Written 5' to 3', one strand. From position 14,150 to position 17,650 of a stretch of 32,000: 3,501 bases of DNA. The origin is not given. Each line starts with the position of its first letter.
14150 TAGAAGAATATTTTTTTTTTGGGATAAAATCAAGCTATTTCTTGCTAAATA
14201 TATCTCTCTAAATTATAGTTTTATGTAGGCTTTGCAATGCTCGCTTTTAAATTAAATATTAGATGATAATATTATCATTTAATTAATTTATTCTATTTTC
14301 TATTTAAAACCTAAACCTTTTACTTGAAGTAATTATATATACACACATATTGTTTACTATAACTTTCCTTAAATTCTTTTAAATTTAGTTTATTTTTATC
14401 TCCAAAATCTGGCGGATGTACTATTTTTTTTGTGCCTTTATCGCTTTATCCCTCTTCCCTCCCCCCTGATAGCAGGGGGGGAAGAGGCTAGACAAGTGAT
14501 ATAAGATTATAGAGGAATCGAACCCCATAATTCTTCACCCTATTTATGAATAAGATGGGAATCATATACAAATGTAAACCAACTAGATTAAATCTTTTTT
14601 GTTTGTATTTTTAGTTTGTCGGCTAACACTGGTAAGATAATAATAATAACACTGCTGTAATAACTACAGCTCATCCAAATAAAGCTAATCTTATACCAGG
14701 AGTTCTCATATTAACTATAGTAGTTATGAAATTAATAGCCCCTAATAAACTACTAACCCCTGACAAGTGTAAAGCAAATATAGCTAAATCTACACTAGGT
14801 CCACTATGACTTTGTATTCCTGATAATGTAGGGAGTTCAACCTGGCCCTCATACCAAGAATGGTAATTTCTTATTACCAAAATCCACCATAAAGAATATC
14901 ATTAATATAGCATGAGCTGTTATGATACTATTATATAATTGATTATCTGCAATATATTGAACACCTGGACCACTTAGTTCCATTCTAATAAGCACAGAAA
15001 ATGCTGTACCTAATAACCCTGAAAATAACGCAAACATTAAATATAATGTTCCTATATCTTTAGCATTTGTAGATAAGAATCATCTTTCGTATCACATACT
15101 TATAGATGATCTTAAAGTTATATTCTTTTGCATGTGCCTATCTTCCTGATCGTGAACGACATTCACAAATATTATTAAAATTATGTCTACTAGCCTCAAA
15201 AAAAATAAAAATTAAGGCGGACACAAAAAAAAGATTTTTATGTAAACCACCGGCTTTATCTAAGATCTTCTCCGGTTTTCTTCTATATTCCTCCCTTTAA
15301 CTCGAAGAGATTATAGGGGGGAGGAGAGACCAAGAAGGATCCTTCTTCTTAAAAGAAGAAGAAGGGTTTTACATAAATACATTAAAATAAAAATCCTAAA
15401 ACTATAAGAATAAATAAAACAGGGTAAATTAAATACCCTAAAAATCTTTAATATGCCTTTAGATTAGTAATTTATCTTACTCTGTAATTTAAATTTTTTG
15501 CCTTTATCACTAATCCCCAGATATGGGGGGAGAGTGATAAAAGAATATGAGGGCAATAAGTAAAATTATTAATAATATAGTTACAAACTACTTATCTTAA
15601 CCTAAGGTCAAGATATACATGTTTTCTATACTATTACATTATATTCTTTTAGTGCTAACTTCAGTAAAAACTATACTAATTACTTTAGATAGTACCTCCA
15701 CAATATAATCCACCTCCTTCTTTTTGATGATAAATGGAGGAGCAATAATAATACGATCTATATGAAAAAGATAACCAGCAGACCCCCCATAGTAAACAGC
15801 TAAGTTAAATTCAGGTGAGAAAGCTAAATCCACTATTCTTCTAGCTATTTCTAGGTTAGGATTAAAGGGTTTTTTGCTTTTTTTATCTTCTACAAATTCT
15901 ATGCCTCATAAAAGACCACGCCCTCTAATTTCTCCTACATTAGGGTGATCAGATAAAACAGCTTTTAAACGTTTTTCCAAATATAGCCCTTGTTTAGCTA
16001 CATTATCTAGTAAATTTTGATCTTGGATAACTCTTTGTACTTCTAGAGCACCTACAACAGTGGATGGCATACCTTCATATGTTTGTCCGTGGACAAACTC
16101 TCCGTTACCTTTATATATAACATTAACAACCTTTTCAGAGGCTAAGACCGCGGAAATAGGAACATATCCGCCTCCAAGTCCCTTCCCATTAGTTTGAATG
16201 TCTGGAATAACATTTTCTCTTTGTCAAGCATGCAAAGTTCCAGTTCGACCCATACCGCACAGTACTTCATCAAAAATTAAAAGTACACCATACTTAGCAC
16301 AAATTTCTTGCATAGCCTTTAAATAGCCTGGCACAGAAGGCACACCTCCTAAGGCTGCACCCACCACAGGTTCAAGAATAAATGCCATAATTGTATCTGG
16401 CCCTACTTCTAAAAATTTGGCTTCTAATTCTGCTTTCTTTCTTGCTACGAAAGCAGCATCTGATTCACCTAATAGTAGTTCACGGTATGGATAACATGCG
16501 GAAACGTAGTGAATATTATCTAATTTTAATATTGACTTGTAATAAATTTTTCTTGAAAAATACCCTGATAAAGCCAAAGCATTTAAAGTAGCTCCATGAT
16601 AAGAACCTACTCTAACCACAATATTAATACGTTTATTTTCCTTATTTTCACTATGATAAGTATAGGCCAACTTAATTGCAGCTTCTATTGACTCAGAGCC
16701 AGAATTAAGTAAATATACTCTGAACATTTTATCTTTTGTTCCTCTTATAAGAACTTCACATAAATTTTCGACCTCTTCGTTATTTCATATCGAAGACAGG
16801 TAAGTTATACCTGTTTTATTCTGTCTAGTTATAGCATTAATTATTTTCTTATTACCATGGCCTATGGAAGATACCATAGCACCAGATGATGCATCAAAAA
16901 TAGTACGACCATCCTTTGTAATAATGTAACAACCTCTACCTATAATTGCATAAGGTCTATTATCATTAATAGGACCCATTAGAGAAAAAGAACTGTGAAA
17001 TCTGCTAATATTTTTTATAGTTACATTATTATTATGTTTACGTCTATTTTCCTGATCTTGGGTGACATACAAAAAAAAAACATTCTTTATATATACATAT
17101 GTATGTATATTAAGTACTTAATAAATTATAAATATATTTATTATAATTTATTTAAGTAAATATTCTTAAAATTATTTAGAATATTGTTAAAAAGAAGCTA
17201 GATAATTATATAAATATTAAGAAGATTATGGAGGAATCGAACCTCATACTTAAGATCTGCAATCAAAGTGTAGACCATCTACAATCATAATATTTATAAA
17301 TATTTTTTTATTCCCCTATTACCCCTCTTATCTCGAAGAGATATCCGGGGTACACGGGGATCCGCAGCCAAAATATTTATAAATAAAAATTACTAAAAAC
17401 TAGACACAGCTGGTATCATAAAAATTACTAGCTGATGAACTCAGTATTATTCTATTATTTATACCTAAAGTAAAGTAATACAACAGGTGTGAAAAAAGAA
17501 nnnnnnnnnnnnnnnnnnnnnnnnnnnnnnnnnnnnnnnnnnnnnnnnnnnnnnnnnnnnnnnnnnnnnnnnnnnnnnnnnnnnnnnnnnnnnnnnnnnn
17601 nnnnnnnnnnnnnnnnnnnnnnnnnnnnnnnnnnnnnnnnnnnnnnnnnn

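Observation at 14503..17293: The aminotransferase plus dead-cox1 segment is bracketed by trnC and a partial direct repeat of the trnC 3' half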

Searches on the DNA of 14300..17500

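Call 5: search_rna_families(source=window, start=14300, end=17500, threshold=evalue, max_evalue=10, show_alignments=4)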
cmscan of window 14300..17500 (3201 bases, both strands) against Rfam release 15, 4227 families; matches with E-value up to 10: 12.
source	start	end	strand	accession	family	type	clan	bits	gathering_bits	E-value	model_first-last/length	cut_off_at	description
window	15415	15484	-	RF02095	mir-2985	Gene; miRNA;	-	24.1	68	0.1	1-71/71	no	mir-2985 microRNA precursor family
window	14436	14506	+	RF03834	mir-3173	Gene; miRNA;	-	21.2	84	1.8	1-80/80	no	mir-3173 microRNA precursor family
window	15493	15561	-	RF00835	mir-58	Gene; miRNA;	-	21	76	0.8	1-77/77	no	mir-58 microRNA precursor family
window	14434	14507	+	RF03849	MIR1219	Gene; miRNA;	-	20.5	79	0.87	1-82/82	no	MIR1219 microRNA precursor family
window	15490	15554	-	RF00657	mir-184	Gene; miRNA;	-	20.3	54.1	0.42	1-86/86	no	mir-184 microRNA precursor family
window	17288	17388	-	RF04149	MIR447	Gene; miRNA;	-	20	200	0.56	1-236/236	no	MIR447 microRNA precursor family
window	17223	17292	-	RF00005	tRNA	Gene; tRNA;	CL00001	19.5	29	1.3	1-71/71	no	tRNA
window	15331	15383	-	RF04352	Plastid-psbA-4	Cis-reg;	CL00153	19.4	56.8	7.3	1-61/61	no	Plastid-psbA-4 3UTR RNA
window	14438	14502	+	RF04132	mir-4436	Gene; miRNA;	-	18.2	74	2.9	1-85/85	no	mir-4436 microRNA precursor family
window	14439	14501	-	RF03960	mir-6644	Gene; miRNA;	-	17.8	82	3.8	1-67/67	no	mir-6644 microRNA precursor family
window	14435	14505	-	RF04240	mir-4716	Gene; miRNA;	-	16.9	76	7.9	1-84/84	no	mir-4716 microRNA precursor family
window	16924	16995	-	RF02219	ZNRD1-AS1_2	Gene; lncRNA;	-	13.8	60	5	1-76/76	no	ZNRD1 antisense RNA 1 conserved region 2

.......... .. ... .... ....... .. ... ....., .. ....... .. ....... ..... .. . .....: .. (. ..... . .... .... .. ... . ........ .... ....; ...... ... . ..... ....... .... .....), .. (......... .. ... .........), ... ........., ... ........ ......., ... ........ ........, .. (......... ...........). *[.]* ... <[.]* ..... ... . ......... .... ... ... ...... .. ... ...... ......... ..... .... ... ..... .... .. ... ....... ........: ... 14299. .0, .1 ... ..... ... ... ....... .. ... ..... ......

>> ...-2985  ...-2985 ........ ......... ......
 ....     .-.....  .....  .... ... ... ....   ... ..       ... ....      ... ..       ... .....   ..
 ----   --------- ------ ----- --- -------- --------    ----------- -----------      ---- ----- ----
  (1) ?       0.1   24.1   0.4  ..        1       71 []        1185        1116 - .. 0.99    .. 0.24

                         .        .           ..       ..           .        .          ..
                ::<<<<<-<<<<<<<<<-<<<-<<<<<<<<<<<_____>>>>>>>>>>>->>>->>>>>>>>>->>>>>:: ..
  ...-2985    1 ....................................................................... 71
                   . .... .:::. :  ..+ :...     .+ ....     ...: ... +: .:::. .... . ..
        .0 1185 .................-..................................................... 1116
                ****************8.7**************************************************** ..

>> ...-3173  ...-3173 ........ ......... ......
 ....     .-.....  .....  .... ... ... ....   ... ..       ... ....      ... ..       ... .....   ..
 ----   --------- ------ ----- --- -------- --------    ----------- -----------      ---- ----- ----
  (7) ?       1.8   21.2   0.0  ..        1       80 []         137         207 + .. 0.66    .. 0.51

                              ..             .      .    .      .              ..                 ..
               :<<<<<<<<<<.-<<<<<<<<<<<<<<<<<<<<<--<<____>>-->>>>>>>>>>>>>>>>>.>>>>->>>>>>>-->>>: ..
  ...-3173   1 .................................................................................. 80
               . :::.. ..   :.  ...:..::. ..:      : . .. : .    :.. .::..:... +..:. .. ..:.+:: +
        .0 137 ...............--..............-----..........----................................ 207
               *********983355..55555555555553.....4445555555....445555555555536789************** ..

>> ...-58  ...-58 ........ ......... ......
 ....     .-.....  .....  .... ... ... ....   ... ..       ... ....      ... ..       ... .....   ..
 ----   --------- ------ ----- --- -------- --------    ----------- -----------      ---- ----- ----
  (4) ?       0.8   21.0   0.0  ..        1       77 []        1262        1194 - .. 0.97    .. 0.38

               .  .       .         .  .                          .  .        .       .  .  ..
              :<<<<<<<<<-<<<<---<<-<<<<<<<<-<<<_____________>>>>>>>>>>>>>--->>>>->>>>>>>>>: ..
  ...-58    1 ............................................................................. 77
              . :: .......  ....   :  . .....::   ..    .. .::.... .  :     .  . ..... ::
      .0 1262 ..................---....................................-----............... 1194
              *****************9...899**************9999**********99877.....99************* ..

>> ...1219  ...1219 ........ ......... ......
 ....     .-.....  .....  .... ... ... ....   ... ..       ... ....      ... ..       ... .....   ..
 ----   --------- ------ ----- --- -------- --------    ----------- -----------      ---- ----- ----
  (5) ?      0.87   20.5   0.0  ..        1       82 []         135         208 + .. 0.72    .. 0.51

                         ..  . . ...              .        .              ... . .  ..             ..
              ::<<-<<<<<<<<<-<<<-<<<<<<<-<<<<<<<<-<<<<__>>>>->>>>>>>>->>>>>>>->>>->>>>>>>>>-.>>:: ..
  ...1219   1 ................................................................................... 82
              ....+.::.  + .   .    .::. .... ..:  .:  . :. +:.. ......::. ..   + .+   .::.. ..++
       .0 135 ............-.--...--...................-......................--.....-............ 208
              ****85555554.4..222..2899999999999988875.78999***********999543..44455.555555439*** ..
